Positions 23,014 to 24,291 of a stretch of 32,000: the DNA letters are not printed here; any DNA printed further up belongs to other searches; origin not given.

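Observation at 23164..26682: DUF1852 + half-size MetE-like methionine synthase + flavin reductase (+TauE): a folate-independent, probably O2-dependent methionine synthase module with unknown methyl donor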

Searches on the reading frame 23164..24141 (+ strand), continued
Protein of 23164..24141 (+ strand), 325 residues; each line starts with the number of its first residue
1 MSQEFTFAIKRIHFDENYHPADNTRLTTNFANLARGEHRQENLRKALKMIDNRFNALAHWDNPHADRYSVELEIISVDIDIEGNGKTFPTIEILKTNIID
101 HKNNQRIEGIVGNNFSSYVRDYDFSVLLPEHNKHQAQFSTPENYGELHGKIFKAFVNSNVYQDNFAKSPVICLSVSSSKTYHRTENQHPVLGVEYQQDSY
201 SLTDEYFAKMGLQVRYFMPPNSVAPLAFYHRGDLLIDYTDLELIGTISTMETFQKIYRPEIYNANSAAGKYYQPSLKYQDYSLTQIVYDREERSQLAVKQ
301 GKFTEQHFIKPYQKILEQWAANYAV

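Call 28: find_homologous_proteins(query=P0141, max_evalue=0.00001)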
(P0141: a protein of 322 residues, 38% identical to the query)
Query P0141 (322 aa): 270 proteins with E <= 0.00001 among 1982 candidates; the best 120 are listed.
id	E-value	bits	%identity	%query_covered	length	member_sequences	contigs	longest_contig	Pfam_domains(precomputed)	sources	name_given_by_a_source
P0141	7.2e-215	730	100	100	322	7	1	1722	PF08908.17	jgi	jgi:hypothetical protein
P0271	1.2e-174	598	81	100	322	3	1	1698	PF08908.17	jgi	jgi:hypothetical protein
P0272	1.8e-165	568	78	100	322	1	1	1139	PF08908.17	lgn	-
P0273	7.5e-165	566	77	99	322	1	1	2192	PF08908.17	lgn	-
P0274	1.5e-164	565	76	100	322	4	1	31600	PF08908.17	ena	-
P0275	1.0e-162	559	76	100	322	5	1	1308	PF08908.17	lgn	-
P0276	1.1e-140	487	67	98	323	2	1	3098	PF08908.17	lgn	-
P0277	7.3e-78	280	44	97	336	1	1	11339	PF08908.17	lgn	-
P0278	3.5e-77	278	43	96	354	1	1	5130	PF08908.17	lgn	-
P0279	3.0e-76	275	42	96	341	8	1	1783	PF08908.17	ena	-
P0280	1.3e-75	273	43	97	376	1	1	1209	PF08908.17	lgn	-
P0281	7.4e-75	270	43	96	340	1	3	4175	PF08908.17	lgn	-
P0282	3.1e-74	268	43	97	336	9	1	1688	PF08908.17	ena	-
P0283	5.4e-74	267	43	96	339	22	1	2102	PF08908.17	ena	-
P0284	6.6e-73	264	42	96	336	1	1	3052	PF08908.17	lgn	-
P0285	9.3e-73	263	44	96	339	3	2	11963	PF08908.17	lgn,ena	-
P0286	2.7e-72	262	42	96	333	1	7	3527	PF08908.17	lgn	-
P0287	2.2e-70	256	41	97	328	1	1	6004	PF08908.17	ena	-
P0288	6.6e-67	244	40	96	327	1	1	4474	PF08908.17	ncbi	ncbi:MAG: putative oxygenase MesX [Pirellulales bacterium]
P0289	2.2e-66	243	39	98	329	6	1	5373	PF08908.17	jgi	-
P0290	1.7e-65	240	40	96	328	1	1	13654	PF08908.17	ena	-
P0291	3.1e-65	239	40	95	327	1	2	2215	PF08908.17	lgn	-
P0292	5.4e-65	238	41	96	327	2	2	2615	PF08908.17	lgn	-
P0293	7.6e-65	237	39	96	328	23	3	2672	PF08908.17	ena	-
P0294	2.8e-63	232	39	97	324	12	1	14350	PF08908.17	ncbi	-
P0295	6.6e-63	231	39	96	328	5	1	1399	PF08908.17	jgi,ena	jgi:hypothetical protein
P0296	2.3e-62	229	39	97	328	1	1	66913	PF08908.17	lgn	-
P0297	4.9e-62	228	38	97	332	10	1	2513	PF08908.17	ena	-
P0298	1.3e-61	227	40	96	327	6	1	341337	PF08908.17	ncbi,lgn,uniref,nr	ncbi:DUF1852 domain-containing protein [Halomonas sp. KAO]|uniref:DUF1852 domain-containing protein 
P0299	7.0e-61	224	40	96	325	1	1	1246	PF08908.17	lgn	-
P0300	1.9e-60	223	39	96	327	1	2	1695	PF08908.17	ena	-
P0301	3.9e-60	222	40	96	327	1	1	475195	PF08908.17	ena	-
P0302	1.1e-59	221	37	98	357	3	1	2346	PF08908.17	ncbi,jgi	jgi:hypothetical protein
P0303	2.1e-59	220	38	97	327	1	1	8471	PF08908.17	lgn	-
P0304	2.5e-59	219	37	98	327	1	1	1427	PF08908.17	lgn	-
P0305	1.2e-58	217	40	98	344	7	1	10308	PF08908.17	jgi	-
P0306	2.4e-58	216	39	94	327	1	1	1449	PF08908.17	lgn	-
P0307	2.5e-58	216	38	97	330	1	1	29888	PF08908.17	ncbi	-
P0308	2.8e-58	216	38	97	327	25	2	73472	PF08908.17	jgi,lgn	-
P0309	4.5e-58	215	39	97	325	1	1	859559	PF08908.17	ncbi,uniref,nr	ncbi:DUF1852 domain-containing protein [Aurantiacibacter poecillastricola]|uniref:DUF1852 domain-con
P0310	4.7e-58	215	37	97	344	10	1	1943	PF08908.17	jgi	jgi:hypothetical protein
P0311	4.8e-58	215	38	99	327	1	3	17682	PF08908.17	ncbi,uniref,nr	ncbi:DUF1852 domain-containing protein [Pseudomonas rubra]|uniref:DUF1852 domain-containing protein 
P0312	6.4e-58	215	37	98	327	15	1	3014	PF08908.17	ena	-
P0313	7.3e-58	215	39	96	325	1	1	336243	PF08908.17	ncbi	-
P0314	8.4e-58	214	38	97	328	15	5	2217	PF08908.17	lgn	-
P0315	1.3e-57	214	38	95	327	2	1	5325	PF08908.17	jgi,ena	-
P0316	2.9e-57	213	37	97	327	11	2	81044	PF08908.17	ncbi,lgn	ncbi:putative oxygenase MesX [Microbacterium sp. NPDC003461]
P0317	3.6e-57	212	37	97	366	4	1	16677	PF08908.17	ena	-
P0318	3.8e-57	212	38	98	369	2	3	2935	PF08908.17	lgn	-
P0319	4.0e-57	212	37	97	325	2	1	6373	PF08908.17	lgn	-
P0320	5.0e-57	212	37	99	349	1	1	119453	PF08908.17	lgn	-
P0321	5.4e-57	212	37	96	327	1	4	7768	PF08908.17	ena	-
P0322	6.5e-57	211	38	97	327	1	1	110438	PF08908.17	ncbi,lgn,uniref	ncbi:DUF1852 domain-containing protein [Halomonas sp. THAF12]|uniref:DUF1852 domain-containing prote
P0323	7.7e-57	211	38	96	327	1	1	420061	PF08908.17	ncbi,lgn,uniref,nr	ncbi:DUF1852 domain-containing protein [Halomonas halocynthiae]|uniref:DUF1852 domain-containing pro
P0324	7.7e-57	211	38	99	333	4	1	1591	PF08908.17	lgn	-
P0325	9.5e-57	211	38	99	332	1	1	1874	PF08908.17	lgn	-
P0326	1.2e-56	210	38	95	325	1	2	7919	PF08908.17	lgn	-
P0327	1.4e-56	210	38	96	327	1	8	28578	PF08908.17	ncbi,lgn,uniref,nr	ncbi:MAG: DUF1852 domain-containing protein [Halomonas sp.]|uniref:DUF1852 domain-containing protein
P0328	1.5e-56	210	38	95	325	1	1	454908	PF08908.17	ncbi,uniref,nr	ncbi:DUF1852 domain-containing protein [Providencia burhodogranariea]|uniref:DUF1852 domain-containi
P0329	1.5e-56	210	38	98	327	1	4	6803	PF08908.17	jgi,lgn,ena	-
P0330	1.6e-56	210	38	97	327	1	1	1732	PF08908.17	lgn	-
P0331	1.9e-56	210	38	96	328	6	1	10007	PF08908.17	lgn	-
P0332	2.1e-56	210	38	95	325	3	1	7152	PF08908.17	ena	-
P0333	2.3e-56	210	37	97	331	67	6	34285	PF08908.17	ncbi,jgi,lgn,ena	-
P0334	2.3e-56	210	38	97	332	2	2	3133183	PF08908.17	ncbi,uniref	ncbi:DUF1852 domain-containing protein [Citricoccus parietis]|uniref:DUF1852 domain-containing prote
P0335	2.3e-56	210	38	96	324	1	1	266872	PF08908.17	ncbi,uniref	ncbi:DUF1852 domain-containing protein [Vibrio harveyi]|uniref:DUF1852 domain-containing protein n=1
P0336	2.4e-56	210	39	98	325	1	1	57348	PF08908.17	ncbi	ncbi:MAG: DUF1852 domain-containing protein [Cellvibrionaceae bacterium]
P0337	2.4e-56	210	38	97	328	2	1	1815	PF08908.17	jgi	-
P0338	2.8e-56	209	37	98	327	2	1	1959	PF08908.17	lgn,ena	-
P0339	2.8e-56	209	39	94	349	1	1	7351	PF08908.17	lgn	-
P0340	3.8e-56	209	38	98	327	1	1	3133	PF08908.17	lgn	-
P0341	4.0e-56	209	39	95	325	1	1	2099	PF08908.17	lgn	-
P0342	4.1e-56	209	37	97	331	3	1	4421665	PF08908.17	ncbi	-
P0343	5.0e-56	208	38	95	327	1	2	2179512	PF08908.17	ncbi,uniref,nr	ncbi:DUF1852 domain-containing protein [Larsenimonas rhizosphaerae]|uniref:DUF1852 domain-containing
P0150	5.5e-56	208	37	96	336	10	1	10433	PF08908.17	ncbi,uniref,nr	ncbi:putative oxygenase MesX [Synechococcus sp. CCY9202]|uniref:putative oxygenase MesX n=1 Tax=Syne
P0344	5.8e-56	208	38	95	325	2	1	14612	PF08908.17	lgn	-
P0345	6.1e-56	208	37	98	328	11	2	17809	PF08908.17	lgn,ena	-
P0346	6.4e-56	208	37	98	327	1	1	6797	PF08908.17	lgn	-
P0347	6.4e-56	208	37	98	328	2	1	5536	PF08908.17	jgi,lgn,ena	-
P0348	6.6e-56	208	37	97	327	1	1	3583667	PF08908.17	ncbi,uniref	ncbi:DUF1852 domain-containing protein [Chitinibacter sp. FCG-7]|uniref:DUF1852 domain-containing pr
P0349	8.6e-56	208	36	98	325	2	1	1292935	PF08908.17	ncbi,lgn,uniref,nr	ncbi:DUF1852 domain-containing protein [Gilvimarinus chinensis]|uniref:DUF1852 domain-containing pro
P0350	9.2e-56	208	38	98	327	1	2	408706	PF08908.17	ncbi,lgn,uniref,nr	ncbi:DUF1852 domain-containing protein [Halopseudomonas xiamenensis]|uniref:DUF1852 domain-containin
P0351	9.9e-56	208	38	95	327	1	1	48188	PF08908.17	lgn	-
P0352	1.0e-55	207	38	95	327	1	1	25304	PF08908.17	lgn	-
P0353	1.1e-55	207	37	98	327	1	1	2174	PF08908.17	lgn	-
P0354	1.1e-55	207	37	95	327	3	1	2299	PF08908.17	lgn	-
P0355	1.2e-55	207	37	97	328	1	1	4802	PF08908.17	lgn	-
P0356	1.2e-55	207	36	98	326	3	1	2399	PF08908.17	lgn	-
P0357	1.2e-55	207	37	98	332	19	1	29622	PF08908.17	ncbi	-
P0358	1.2e-55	207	37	94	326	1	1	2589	PF08908.17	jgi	-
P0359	1.3e-55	207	39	95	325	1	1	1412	PF08908.17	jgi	-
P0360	1.3e-55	207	37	98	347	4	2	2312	PF08908.17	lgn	-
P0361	1.3e-55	207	37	97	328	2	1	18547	PF08908.17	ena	-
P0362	1.4e-55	207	38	98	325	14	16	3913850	PF08908.17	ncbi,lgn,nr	ncbi:Domain of uncharacterised function (DUF1852) [Providencia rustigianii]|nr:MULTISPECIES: DUF1852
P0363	1.4e-55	207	36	97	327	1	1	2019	PF08908.17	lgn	-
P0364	1.5e-55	207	39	95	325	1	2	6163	PF08908.17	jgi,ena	-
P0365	1.8e-55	207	36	96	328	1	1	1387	PF08908.17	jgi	jgi:hypothetical protein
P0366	2.0e-55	206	37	97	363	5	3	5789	PF08908.17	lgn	-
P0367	2.3e-55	206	39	95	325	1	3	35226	PF08908.17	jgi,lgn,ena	-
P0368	3.2e-55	206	37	96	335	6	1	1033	PF08908.17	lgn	-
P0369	3.8e-55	206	37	96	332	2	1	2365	PF08908.17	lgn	-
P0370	4.1e-55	205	37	98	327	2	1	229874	PF08908.17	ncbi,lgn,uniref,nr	ncbi:DUF1852 domain-containing protein [Pseudochelatococcus contaminans]|uniref:DUF1852 domain-conta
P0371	4.3e-55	205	38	97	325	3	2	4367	PF08908.17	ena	-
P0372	4.4e-55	205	39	96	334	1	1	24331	PF08908.17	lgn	-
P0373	4.7e-55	205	36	97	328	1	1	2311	PF08908.17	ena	-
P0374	5.0e-55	205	38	97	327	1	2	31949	PF08908.17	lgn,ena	-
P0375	5.1e-55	205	38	97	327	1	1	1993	PF08908.17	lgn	-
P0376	5.3e-55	205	36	97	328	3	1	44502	PF08908.17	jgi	jgi:hypothetical protein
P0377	5.9e-55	205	36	97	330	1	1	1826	PF08908.17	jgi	jgi:hypothetical protein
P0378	6.0e-55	205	37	98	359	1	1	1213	PF08908.17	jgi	jgi:hypothetical protein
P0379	6.5e-55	205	37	95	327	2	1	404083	PF08908.17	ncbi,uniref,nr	ncbi:DUF1852 domain-containing protein [Larsenimonas salina]|uniref:DUF1852 domain-containing protei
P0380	8.9e-55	204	38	95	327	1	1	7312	PF08908.17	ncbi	ncbi:MAG: DUF1852 domain-containing protein [Asticcacaulis sp.]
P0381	1.1e-54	204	38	95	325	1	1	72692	PF08908.17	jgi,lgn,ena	-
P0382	1.5e-54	204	37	98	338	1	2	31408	PF08908.17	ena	-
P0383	1.5e-54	204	36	98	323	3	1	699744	PF08908.17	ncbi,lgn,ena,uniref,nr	ncbi:hypothetical protein ASG04_03030 [Curtobacterium sp. Leaf183]|uniref:putative oxygenase MesX n=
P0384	1.6e-54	204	37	96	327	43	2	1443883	PF08908.17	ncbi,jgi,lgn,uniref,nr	ncbi:DUF1852 domain-containing protein [Pseudomonas sp. PLB05]|jgi:hypothetical protein|uniref:DUF18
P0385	1.6e-54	204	38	98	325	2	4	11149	PF08908.17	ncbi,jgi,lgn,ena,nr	ncbi:MAG: DUF1852 domain-containing protein [Litorilituus sp.]|jgi:hypothetical protein|nr:DUF1852 d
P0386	1.9e-54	203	38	94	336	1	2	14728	PF08908.17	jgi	jgi:hypothetical protein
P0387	1.9e-54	203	36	97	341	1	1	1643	PF08908.17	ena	-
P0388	2.3e-54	203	38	94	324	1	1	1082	PF08908.17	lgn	-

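Call 31: find_encoding_contigs(protein=P0141, flank=5000, max_places=4)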
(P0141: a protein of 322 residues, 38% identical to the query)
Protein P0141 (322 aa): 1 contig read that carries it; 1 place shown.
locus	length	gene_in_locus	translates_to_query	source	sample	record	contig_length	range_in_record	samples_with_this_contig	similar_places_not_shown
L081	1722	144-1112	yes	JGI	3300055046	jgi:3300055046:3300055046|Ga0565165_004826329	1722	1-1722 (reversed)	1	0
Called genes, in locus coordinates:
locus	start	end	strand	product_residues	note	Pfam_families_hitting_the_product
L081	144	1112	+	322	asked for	PF08908:MesX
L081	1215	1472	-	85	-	-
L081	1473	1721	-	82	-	?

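Call 35: find_encoding_contigs(protein=window:23164-24141:+, flank=10000, max_places=4)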
Protein window:23164-24141:+ (325 aa): 1 contig read that carries it; 1 place shown.
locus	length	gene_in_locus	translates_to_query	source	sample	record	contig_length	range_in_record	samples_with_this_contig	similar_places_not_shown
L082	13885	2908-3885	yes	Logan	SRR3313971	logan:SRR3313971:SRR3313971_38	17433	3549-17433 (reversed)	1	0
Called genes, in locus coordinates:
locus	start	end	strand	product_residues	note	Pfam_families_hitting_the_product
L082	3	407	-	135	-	?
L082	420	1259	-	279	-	PF00106:adh_short, PF13561:adh_short_C2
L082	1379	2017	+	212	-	PF00440:TetR_N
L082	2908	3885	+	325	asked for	PF08908:MesX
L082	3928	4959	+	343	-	PF01717:Meth_synt_2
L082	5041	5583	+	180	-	PF01613:Flavin_Reduct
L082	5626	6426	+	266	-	PF01925:TauE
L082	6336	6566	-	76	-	-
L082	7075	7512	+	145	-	PF02417:Chromate_transp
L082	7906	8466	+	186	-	PF13511:DUF4124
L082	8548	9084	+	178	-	PF04345:Chor_lyase, PF01947:Rv2949c-like (faint)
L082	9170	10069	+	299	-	PF01040:UbiA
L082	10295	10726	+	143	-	-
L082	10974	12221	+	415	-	PF20434:BD-FAE (faint), PF12146:Hydrolase_4 (faint), PF00326:Peptidase_S9 (faint), PF03583:LIP (faint)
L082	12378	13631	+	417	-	PF00464:SHMT, PF00155:Aminotran_1_2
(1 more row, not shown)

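Call 39: predict_structure(alignment_id=A2)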
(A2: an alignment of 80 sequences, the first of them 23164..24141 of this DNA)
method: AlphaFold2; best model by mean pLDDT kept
length: 325 residues; sequences in the alignment: 80
mean_pLDDT: 92.2   pTM: 0.91
mean pLDDT of the five models: 92.2, 92.2, 91.6, 91.5, 90.4
residues with pLDDT >= 90: 263; 70-90: 51; 50-70: 10; < 50: 1
segments of 3 or more residues with pLDDT < 50: none
pLDDT, mean of each block of 10 residues (from residue 1): 81 91 69 82 95 96 94 95 89 96 96 92 94 94 94 95 96 93 97 94 95 97 97 96 98 94 96 93 86 85 95 93 79
secondary structure, 60 per line:
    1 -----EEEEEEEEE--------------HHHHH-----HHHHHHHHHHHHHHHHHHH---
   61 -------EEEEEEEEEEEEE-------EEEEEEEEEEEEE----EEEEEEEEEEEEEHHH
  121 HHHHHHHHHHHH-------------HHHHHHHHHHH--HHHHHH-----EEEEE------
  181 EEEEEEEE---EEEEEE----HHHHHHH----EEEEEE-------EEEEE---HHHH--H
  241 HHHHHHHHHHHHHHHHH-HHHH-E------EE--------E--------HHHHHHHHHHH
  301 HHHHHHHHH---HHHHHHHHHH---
elements in order: E6-14 H29-33 H39-57 E68-80 E88-100 E105-117 H118-132 H146-156 H159-164 E170-174 E181-188 E192-197 H202-208 E213-218 E226-230 H234-237 H240-257 H259-262 H290-309 H313-322
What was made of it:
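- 23164..24141 (+): mesX: 325-aa MesX/DUF1852 protein, the obligatory partner of MesD and a putative oxygenase. AlphaFold2 model pLDDT 92.2 and pTM 0.91 (call 39).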

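Call 41: fold_search(model_id=the predicted structure, library=pdb)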
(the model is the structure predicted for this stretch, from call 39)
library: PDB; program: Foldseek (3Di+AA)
matches with E <= 10: 357; with E <= 0.001: 0
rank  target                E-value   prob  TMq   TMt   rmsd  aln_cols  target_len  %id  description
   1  8yld_SA               1.7e-01  0.05  0.08  0.11  18.1       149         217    9  State 4a (S4a) of yeast 80S ribosome bound to 2 tRNAs and open eEF3 and eEF2 during translocation (released 2024-12-11)
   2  5zb9                  3.4e-01  0.15  0.13  0.11  11.0       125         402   10  Crystal structure of Rtt109 from Aspergillus fumigatus (released 2018-07-25)
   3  5l0l_A                3.8e-01  0.06  0.11  0.15  16.6       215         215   11  Crystal structure of Uncharacterized protein LPG0439 (released 2016-08-10)
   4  8trh_Q                4.2e-01  0.02  0.08  0.05  20.8       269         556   14  The IDRc bound human core Mediator complex (released 2024-10-09)
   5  5xxu_D                5.0e-01  0.04  0.08  0.11  17.5       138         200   13  Small subunit of Toxoplasma gondii ribosome (released 2017-08-30)
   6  7gtp                  5.3e-01  0.04  0.09  0.10  19.6       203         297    7  PanDDA Analysis group deposition -- Crystal structure of PTP1B in complex with FMOPL000688a (released 2024-01-24)
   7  7fqu                  5.6e-01  0.05  0.10  0.10  19.4       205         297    9  PanDDA analysis group deposition -- Crystal structure of PTP1B in complex with FMSOA000470b (released 2022-11-23)
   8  6zj3_SC               5.6e-01  0.04  0.08  0.10  16.6       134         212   12  Cryo-EM structure of the highly atypical cytoplasmic ribosome of Euglena gracilis (released 2020-10-07)
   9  7olc_SD               6.2e-01  0.02  0.07  0.09  17.5       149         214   11  Thermophilic eukaryotic 80S ribosome at idle POST state (released 2022-01-26)
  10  8auv_a                6.6e-01  0.04  0.08  0.10  17.0       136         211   11  Cryo-EM structure of the plant 40S subunit (released 2023-06-07)
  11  3zxu_A                6.6e-01  0.03  0.10  0.15  22.4       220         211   10  Crystal structure of the Ctf19-Mcm21 kinetochore heterodimer from yeast (released 2012-03-14)
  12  7qiy_D                6.9e-01  0.04  0.08  0.10  16.6       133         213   10  Specific features and methylation sites of a plant ribosome. 40S head ribosomal subunit. (released 2022-06-15)
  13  8ovw_O                7.3e-01  0.04  0.10  0.13  22.7       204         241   11  Cryo-EM structure of CBF1-CCAN bound topologically to centromeric DNA (released 2023-08-09)
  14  5ux0_D                7.3e-01  0.04  0.12  0.08  15.7       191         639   10  X-ray crystal structure of Marinitoga piezophila Argonaute in complex with 5' OH guide RNA and target DNA (released 2017-05-03)
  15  2cmb                  7.3e-01  0.04  0.10  0.11  19.9       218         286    9  Structural Basis for Inhibition of Protein Tyrosine Phosphatase 1B by Isothiazolidinone Heterocyclic Phosphonate Mimetic (released 2006-08-17)
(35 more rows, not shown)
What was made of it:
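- Foldseek finds nothing at E below 0.1 (call 41).
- Tried and rejected: Foldseek on a pLDDT-92 model also found nothing (best E 0.17, TM-scores at most 0.27, call 41).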
